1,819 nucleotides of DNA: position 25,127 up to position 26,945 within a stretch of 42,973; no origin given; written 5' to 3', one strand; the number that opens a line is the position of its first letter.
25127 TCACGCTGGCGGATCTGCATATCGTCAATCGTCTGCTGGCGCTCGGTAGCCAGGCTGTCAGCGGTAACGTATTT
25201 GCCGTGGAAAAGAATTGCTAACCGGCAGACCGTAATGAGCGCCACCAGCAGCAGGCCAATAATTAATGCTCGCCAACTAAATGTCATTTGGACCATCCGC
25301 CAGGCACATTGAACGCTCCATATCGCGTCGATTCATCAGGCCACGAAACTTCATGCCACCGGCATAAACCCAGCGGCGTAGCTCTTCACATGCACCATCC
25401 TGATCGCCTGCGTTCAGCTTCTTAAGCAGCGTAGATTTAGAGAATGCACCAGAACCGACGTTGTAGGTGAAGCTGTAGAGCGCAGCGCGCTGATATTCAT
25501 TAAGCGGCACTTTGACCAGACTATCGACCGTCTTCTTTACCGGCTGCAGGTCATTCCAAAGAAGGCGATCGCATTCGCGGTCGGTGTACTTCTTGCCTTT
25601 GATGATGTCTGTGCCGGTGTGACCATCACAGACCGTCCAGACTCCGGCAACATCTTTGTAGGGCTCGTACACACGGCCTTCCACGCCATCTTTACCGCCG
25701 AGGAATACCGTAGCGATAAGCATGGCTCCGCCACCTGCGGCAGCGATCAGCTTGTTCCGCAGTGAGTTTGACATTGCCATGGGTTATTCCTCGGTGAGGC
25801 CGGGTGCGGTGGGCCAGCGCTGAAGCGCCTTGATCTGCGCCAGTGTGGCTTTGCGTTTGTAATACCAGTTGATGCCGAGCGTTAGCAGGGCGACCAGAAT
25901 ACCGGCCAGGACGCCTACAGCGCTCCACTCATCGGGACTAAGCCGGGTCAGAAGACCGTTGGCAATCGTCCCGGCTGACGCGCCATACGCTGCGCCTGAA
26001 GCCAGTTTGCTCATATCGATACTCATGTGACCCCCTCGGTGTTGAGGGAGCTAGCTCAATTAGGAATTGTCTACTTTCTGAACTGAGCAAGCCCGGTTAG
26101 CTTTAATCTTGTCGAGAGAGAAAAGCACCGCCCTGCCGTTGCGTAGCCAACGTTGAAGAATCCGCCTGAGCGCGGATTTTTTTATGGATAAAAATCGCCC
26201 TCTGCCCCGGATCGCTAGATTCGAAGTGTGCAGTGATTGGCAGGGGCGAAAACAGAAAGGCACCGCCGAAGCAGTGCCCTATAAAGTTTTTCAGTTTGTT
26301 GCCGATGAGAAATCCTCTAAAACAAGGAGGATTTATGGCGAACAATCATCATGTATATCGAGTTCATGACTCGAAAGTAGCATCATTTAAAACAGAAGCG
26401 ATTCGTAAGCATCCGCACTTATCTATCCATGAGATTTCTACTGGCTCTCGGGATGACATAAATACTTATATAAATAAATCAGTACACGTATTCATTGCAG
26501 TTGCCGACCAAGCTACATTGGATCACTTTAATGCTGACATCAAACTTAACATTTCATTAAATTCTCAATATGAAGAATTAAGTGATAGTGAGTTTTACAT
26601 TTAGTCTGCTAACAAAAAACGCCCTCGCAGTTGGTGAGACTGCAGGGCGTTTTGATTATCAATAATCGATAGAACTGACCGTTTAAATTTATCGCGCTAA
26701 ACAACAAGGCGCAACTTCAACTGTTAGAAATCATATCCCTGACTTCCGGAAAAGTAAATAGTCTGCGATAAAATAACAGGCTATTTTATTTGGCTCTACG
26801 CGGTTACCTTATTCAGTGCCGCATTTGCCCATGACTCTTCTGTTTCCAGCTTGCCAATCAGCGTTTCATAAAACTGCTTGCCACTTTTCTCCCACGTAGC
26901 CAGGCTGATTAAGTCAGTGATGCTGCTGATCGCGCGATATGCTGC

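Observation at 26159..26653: Antisense 89-aa gene with strong RBS between Q and the holin, sharing a bidirectional terminator with the late leader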

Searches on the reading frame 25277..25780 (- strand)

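Call 6: search_protein_families(library=pfam, proteins=[window:25277-25780:-], max_evalue=0.1)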
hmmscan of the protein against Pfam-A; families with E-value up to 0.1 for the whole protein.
window:25277-25780:- (167 aa): 1 family
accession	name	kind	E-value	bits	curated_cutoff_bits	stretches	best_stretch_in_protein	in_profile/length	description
PF00959.24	Phage_lysozyme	-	3.6e-45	153.8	22.3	1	33-155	3-125/125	Phage lysozyme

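Call 7: search_protein_families(library=phrogs, proteins=[window:25277-25780:-], max_evalue=0.1)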
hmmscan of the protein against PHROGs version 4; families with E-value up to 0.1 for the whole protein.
window:25277-25780:- (167 aa): 8 families
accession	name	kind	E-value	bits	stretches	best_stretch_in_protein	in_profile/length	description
phrog_7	-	lysis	4.6e-61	208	1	11-163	544-699/873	endolysin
phrog_7910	-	lysis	6e-27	95.1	1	74-161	6-93/96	endolysin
phrog_33083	-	lysis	1.1e-26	94.5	1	34-158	15-139/456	endolysin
phrog_10457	-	lysis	2.8e-17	63.7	1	79-158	13-92/95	endolysin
phrog_6543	-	unknown function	4.6e-16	59.9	1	3-66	5-70/71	-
phrog_28234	-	lysis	3e-10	40.7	1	48-164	99-224/372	endolysin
phrog_35759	-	unknown function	1e-06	29.4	1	139-160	2-23/27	-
phrog_15410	-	unknown function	0.00075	19.6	1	27-119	172-276/311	-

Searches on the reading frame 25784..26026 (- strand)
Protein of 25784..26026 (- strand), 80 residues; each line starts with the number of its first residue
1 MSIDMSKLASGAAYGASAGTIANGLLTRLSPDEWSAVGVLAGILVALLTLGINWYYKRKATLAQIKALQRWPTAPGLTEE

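Call 6: search_protein_families(library=pfam, proteins=[window:25784-26026:-], max_evalue=0.1)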
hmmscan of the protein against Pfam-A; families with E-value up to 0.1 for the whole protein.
window:25784-26026:- (80 aa): 6 families
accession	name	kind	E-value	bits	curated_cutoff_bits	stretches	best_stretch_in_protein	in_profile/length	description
PF04971.17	Phage_holin_2_1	-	1.7e-20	73.2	26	1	6-64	1-62/64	Bacteriophage P21 holin S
PF16080.10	Phage_holin_2_3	-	8.6e-11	42.1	28.8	1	6-60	1-49/56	Bacteriophage holin family HP1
PF16082.10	Phage_holin_2_4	-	0.0012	19.2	30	1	7-58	12-56/77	Bacteriophage holin family, superfamily II-like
PF14991.11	MLANA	-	0.034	14.8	27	1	31-65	22-55/117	Protein melan-A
PF13940.11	Ldr_toxin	-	0.068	13.7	27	0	37-59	16-35/35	Toxin Ldr, type I toxin-antitoxin system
PF04341.17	DUF485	-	0.078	13.4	28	1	35-61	50-76/88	Protein of unknown function, DUF485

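Call 7: search_protein_families(library=phrogs, proteins=[window:25784-26026:-], max_evalue=0.1)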
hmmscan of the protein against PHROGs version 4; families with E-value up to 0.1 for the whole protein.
window:25784-26026:- (80 aa): 3 families
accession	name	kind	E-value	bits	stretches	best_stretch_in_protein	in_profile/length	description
phrog_20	-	lysis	9.5e-20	71.9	1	4-70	30-94/151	holin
phrog_9876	-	lysis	3e-07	31.3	1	25-59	10-44/54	holin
phrog_4237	-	lysis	2.9e-05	24.8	1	12-60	20-62/93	holin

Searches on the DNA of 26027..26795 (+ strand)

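Call 5: search_dna_similar(query=window:26027-26795:+, collection=phages, mode=near, max_rows=30)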
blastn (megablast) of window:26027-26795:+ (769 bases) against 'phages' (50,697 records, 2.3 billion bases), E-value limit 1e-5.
No match.

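Call 10: search_dna_similar(query=window:26027-26795:+, collection=ecoli_genomes, mode=distant, max_rows=20)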
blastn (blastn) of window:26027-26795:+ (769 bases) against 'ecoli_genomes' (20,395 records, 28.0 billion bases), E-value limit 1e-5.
No match.
